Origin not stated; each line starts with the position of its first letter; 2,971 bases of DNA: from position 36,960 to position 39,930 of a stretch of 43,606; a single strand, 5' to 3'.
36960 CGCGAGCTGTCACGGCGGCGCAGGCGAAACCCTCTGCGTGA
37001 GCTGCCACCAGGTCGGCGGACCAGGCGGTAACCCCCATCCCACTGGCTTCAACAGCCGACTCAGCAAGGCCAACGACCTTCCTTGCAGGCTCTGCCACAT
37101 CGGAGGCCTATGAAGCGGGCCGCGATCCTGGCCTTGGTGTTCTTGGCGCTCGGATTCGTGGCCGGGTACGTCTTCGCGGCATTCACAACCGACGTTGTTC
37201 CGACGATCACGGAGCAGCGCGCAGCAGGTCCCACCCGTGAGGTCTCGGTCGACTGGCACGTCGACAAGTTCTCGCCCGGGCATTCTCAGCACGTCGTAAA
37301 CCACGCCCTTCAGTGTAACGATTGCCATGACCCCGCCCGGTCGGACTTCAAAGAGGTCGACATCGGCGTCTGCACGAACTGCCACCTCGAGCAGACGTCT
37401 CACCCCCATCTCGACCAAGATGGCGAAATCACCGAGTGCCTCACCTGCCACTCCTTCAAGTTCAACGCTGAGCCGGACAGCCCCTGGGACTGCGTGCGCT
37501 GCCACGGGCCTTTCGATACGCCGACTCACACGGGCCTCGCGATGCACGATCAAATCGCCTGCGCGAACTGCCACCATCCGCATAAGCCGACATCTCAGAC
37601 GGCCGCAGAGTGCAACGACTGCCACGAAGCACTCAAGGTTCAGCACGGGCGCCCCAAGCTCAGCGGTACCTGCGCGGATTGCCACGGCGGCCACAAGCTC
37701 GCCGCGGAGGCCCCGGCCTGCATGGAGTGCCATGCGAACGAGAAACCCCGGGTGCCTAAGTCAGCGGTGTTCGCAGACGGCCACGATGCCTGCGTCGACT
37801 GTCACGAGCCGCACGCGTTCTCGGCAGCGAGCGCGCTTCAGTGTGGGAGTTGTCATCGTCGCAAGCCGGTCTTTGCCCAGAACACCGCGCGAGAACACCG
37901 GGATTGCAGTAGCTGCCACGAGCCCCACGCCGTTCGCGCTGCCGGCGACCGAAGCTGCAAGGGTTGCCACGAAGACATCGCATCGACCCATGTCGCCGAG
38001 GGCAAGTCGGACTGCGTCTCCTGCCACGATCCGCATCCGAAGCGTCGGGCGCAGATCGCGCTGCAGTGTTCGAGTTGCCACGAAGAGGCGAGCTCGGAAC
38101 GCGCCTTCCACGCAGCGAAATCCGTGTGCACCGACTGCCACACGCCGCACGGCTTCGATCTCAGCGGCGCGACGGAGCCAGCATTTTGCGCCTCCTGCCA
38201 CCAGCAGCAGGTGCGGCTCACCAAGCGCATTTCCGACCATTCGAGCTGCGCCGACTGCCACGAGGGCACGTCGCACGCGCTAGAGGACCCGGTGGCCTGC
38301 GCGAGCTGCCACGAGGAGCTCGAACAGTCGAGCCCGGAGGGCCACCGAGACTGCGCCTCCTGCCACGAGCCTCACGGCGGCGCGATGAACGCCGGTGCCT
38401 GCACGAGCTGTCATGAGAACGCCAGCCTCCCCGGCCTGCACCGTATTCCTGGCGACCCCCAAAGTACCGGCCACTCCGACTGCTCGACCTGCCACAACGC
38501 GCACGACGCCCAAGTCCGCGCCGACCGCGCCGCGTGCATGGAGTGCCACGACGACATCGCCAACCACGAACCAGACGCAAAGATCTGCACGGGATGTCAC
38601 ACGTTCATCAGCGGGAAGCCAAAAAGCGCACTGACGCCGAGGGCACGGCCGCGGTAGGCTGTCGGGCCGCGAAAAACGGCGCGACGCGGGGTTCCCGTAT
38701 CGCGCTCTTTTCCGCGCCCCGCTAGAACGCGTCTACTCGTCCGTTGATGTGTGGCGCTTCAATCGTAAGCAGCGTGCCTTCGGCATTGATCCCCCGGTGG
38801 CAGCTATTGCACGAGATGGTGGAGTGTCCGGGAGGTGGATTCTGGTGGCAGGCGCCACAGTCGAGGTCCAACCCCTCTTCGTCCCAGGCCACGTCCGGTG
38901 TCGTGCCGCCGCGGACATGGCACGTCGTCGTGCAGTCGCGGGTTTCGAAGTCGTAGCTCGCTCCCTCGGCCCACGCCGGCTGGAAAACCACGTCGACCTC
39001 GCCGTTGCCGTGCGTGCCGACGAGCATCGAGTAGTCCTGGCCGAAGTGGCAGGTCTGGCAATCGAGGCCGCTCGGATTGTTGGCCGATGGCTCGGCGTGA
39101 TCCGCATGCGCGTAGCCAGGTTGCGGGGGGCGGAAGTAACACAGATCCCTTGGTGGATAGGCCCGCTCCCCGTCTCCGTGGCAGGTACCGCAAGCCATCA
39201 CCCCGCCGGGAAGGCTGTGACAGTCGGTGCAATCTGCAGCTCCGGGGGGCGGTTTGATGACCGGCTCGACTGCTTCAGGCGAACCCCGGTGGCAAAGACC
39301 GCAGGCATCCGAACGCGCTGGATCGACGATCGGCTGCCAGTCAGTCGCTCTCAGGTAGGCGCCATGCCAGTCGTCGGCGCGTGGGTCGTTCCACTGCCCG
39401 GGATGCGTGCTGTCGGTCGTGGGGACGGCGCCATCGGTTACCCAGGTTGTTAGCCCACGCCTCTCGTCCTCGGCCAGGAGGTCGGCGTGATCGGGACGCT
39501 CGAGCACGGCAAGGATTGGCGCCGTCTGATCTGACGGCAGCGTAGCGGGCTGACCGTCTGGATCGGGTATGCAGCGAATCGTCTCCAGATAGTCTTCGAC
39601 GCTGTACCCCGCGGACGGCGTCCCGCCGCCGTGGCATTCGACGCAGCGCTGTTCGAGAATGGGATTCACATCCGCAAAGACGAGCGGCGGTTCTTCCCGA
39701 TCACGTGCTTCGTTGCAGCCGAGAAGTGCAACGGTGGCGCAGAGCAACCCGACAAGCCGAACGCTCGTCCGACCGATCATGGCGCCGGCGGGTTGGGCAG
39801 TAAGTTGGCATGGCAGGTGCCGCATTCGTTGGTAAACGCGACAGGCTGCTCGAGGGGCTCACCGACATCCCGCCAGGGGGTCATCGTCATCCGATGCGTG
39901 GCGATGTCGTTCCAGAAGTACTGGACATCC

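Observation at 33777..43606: Dense multiheme cytochrome c island: candidate trans-envelope / extracellular electron transfer system with a non-canonical parts list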

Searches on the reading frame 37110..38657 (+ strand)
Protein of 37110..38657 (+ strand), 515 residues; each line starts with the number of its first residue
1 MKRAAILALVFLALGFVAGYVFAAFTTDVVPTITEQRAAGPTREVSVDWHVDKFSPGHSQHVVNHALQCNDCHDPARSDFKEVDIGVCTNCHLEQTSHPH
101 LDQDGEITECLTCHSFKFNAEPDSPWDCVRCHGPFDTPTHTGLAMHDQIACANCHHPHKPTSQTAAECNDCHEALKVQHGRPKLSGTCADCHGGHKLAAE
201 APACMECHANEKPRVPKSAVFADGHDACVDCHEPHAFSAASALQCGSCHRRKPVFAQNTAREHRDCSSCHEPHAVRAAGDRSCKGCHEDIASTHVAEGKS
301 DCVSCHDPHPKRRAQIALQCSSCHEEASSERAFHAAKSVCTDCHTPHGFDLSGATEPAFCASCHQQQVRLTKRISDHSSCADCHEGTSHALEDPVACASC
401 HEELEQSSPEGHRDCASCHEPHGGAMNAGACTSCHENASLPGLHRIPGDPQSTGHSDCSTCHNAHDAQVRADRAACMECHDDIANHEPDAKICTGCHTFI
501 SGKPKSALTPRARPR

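Call 4: search_protein_families(library=pfam, proteins=[window:37110-38657:+], max_evalue=0.01)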
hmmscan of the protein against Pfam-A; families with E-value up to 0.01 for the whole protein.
window:37110-38657:+ (515 aa): 5 families
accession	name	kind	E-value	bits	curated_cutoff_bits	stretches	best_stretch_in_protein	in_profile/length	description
PF14522.11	Cytochrome_C7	-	9.6e-21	73.8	24.8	1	427-481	12-67/67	Cytochrome c7 and related cytochrome c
PF14537.11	Cytochrom_c3_2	-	4.6e-17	62.7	25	0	359-436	8-79/79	Cytochrome c3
PF09699.15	Paired_CXXCH_1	-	1.6e-15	57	20.6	1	337-367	6-39/41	Doubled CXXCH motif (Paired_CXXCH_1)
PF02085.21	Cytochrom_CIII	-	5.9e-12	46.3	22.9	1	178-249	24-101/101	Class III cytochrome C family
PF22113.1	Mtrc-MtrF_II-IV_dom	-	2.9e-08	33.9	30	0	83-117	4-38/176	Outer membrane cytochrome MtrC/MtrF-like, domains II/IV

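Call 5: search_protein_families(library=ncbifam, proteins=[window:37110-38657:+], max_evalue=0.01)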
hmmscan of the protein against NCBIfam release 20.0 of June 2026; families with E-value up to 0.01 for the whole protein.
window:37110-38657:+ (515 aa): 5 families
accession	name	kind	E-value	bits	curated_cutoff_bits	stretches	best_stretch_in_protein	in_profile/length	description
NF047727.1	4hemeCytCCctA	equivalog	5.5e-12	45.8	180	1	332-403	32-106/109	tetraheme c-type cytochrome CctA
TIGR03508.1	decahem_SO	subfamily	3.6e-11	43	192.2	1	280-426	34-203/258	DmsE family decaheme c-type cytochrome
TIGR01905.1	paired_CXXCH_1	subfamily_domain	0.00016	21.5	25.2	0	337-367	6-39/41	doubled CXXCH domain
NF045713.1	CxxCH_16_HmcA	equivalog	0.00053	18.7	400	2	187-252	474-541/541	sulfate respiration complex hexadecaheme cytochrome HmcA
NF041028.1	decahem_GSU2203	exception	0.00086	18.6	325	1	280-427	67-237/317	GSU2203 family decaheme c-type cytochrome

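Call 7: find_encoding_contigs(protein=window:37110-38657:+, flank=10000, max_places=6)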
Protein window:37110-38657:+ (515 aa): no gene with exactly this product is on record in the collection.

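Call 11: find_homologous_proteins(query=window:37110-38657:+, max_evalue=0.001)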
Query window:37110-38657:+ (515 aa): 1117 proteins with E <= 0.001 among 8000 candidates; the best 120 are listed.
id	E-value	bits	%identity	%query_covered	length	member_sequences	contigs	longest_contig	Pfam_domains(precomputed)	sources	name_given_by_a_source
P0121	6.6e-296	1000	82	100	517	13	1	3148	PF09699.16,PF14537.12,PF02085.22,PF14522.12,PF22113.2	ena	-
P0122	8.8e-264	894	72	100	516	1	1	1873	PF09699.16,PF14537.12,PF02085.22,PF14522.12,PF22113.2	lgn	-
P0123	1.2e-262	891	74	100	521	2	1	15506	PF09699.16,PF14537.12,PF02085.22,PF14522.12,PF22113.2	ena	-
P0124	5.7e-261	885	74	100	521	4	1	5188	PF09699.16,PF14537.12,PF02085.22,PF14522.12,PF22113.2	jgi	jgi:hypothetical protein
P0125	9.8e-257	871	73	98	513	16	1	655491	PF09699.16,PF14537.12,PF02085.22,PF14522.12,PF22113.2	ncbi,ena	-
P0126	3.1e-255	866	73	98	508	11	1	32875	PF09699.16,PF14537.12,PF02085.22,PF14522.12,PF22113.2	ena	-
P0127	1.5e-254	864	73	98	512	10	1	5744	PF09699.16,PF14537.12,PF02085.22,PF14522.12,PF22113.2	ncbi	ncbi:MAG: hypothetical protein WBM96_18125 [Polyangiales bacterium]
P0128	2.0e-254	864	71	100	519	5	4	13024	PF09699.16,PF14537.12,PF02085.22,PF14522.12,PF22113.2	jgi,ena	-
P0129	3.0e-253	860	70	100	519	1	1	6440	PF09699.16,PF14537.12,PF02085.22,PF14522.12,PF22113.2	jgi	jgi:hypothetical protein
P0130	4.1e-253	859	70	100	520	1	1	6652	PF09699.16,PF14537.12,PF02085.22,PF14522.12,PF22113.2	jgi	jgi:hypothetical protein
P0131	1.5e-250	851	70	100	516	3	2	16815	PF09699.16,PF14537.12,PF02085.22,PF14522.12,PF22113.2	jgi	jgi:hypothetical protein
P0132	2.6e-249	847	68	100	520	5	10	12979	PF09699.16,PF14537.12,PF02085.22,PF14522.12,PF22113.2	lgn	-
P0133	8.9e-248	842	69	100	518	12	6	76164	PF09699.16,PF14537.12,PF02085.22,PF14522.12,PF22113.2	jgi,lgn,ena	-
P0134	1.5e-247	841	69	100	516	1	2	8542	PF09699.16,PF14537.12,PF02085.22,PF14522.12,PF22113.2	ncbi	-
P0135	2.8e-247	840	70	98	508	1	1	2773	PF09699.16,PF14537.12,PF02085.22,PF14522.12,PF22113.2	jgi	jgi:hypothetical protein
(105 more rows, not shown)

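Call 30: search_solved_structures(query=window:37110-38657:+, max_evalue=0.01)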
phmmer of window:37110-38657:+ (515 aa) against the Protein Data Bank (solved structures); distinct sequences matched with E-value up to 0.01: 4.
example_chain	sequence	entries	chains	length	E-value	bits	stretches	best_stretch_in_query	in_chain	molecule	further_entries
3h34_A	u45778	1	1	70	0.00056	22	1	230-288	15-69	Cytochrome c7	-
2j7a_C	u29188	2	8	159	0.0012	20.9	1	245-345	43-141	CYTOCHROME C QUINOL DEHYDROGENASE NRFH | NAPC/NIRT CYTOCHROME C FAMILY PROTEIN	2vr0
1m1p_A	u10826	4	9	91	0.0022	20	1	333-403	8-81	Small tetraheme cytochrome c | Periplasmic tetraheme cytochrome c CctA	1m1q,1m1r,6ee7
2k3v_A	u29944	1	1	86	0.0062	18.6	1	149-210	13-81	Tetraheme cytochrome c-type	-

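Call 42: search_solved_structures(query=A2, max_evalue=0.1)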
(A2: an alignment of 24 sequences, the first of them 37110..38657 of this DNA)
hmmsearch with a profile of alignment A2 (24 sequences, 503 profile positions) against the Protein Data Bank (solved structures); distinct sequences matched with E-value up to 0.1: 82 (the best 60 are shown).
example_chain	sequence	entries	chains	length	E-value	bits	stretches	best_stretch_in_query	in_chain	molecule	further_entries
1z1n_X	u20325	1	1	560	8.2e-17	64.1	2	307-485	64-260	sixteen heme cytochrome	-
3ov0_A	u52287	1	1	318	9.3e-12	47.4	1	85-297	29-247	Cytochrome c family protein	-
6r2q_A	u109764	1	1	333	2.4e-11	46.1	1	201-413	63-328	Cystathionine beta-synthase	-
2e84_A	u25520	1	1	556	5.2e-11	44.9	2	216-370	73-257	High-molecular-weight cytochrome c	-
1h29_A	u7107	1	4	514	5.3e-11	44.9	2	188-482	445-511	HIGH-MOLECULAR-WEIGHT CYTOCHROME C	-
1gws_A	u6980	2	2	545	6.8e-11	44.6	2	188-482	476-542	HIGH-MOLECULAR-WEIGHT CYTOCHROME C | High-molecular-weight cytochrome c precursor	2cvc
3pmq_A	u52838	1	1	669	3.9e-10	42.1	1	357-468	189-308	Decaheme cytochrome c MtrF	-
4lmh_A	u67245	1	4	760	3.4e-09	39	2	80-215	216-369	Extracellular iron oxide respiratory system surface decaheme cytochrome c component OmcA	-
8qc9_A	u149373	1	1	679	4.8e-09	38.5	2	74-254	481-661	Extracellular iron oxide respiratory system surface decaheme cytochrome c component MtrC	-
28pb_A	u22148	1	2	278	6.7e-09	38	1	265-391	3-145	Cytochrome c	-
4lm8_A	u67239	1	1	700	6.4e-08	34.8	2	74-254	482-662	Extracellular iron oxide respiratory system surface decaheme cytochrome c component MtrC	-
7qth_A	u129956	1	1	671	7.9e-08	34.5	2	74-253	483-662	Extracellular iron oxide respiratory system surface decaheme cytochrome c component MtrC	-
8qbz_A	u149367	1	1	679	8.8e-08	34.3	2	74-254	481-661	Extracellular iron oxide respiratory system surface decaheme cytochrome c component MtrC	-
8qbq_A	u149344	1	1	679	1.1e-07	34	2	74-254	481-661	Extracellular iron oxide respiratory system surface decaheme cytochrome c component MtrC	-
1ofw_A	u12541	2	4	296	1.3e-07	33.7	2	333-405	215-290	NINE-HEME CYTOCHROME C | NINE HEME CYTOCHROME C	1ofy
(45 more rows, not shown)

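Call 43: predict_structure(alignment_id=A2)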
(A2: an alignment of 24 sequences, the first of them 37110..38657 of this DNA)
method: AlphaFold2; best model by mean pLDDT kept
length: 515 residues; sequences in the alignment: 24
mean_pLDDT: 50.4   pTM: 0.26
mean pLDDT of the five models: 50.4, 48.9, 47.8, 44.2, 40.3
residues with pLDDT >= 90: 13; 70-90: 45; 50-70: 166; < 50: 291
segments of 3 or more residues with pLDDT < 50: 34-40, 118-155, 157-279, 285-302, 304-357, 415-430, 447-449, 451-453, 464-469, 499-515
pLDDT, mean of each block of 10 residues (from residue 1): 87 91 77 49 67 64 75 78 71 61 54 54 38 40 42 47 44 36 31 34 42 39 36 38 36 31 33 43 48 41 43 34 34 37 36 46 57 61 57 60 64 50 41 59 54 53 47 63 66 55 33 32
secondary structure, 60 per line:
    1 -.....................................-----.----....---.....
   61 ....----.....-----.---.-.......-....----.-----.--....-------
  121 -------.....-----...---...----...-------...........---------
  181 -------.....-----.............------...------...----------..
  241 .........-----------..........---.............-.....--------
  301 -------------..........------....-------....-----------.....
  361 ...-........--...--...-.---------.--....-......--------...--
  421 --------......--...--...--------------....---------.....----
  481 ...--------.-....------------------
elements in order: H2-38 H49-52 H56-64 H69-72 H85-91 H93-96 H110-113 H128-132 H161-171 H188-192 H198-210 H239-249 H261-270 H274-286 H288-292 H314-323 H330-333 H341-344 H356-363 H365-372 H397-400 H402-407 H429-434 H459-462 H473-476 H494-497

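Call 61: search_dna_similar(query=window:37110-38657:+, collection=plasmids, mode=protein, max_evalue=0.00001, max_rows=15)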
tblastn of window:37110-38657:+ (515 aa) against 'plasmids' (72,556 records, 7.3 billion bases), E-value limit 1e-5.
Records with a match: 1; places in all: 4; records where one place covers at least 80% of the query: 1.
Best place of each record, by identity: <60% 1.
By first word of the organism name: Emticicia 1.
By predicted mobility (MOB-suite, as given by PLSDB): non-mobilizable 1.
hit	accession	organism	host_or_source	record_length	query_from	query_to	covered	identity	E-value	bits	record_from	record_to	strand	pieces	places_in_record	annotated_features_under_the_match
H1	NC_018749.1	Emticicia oligotrophica DSM 17448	warm spring water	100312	43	504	90%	24.0%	7e-7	60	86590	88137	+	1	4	cytochrome c3 family protein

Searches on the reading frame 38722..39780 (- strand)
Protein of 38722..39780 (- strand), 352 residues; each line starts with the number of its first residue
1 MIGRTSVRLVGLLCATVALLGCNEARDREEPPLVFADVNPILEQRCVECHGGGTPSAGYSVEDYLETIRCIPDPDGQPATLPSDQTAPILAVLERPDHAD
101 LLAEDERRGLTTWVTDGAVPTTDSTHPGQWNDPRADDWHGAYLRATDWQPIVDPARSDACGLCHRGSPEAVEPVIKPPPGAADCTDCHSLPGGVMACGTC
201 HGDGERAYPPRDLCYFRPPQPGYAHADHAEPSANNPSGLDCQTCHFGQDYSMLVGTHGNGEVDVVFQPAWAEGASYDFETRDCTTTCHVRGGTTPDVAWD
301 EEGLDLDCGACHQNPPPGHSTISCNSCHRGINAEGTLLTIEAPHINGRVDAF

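Call 4: search_protein_families(library=pfam, proteins=[window:38722-39780:-], max_evalue=0.01)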
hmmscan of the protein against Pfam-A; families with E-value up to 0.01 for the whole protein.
window:38722-39780:- (352 aa): 1 family
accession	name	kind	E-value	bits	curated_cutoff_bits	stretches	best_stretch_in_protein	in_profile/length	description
PF14522.11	Cytochrome_C7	-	1.8e-07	31.3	24.8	0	156-189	40-67/67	Cytochrome c7 and related cytochrome c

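Call 5: search_protein_families(library=ncbifam, proteins=[window:38722-39780:-], max_evalue=0.01)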
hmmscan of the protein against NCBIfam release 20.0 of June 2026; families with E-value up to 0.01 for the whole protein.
window:38722-39780:- (352 aa): 1 family
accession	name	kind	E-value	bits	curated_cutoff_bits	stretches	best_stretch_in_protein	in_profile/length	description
TIGR01904.2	GSu_C4xC__C2xCH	domain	8.4e-11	41.5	27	1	257-320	1-64/73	CxxxxCH/CxxCH domain c-type cytochrome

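Call 35: search_solved_structures(query=window:38722-39780:-, max_evalue=0.01)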
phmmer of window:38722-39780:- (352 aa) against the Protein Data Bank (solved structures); distinct sequences matched with E-value up to 0.01: 1.
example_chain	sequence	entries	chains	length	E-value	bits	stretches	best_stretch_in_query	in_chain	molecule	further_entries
3ov0_A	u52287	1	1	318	0.0083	18.2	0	158-332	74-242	Cytochrome c family protein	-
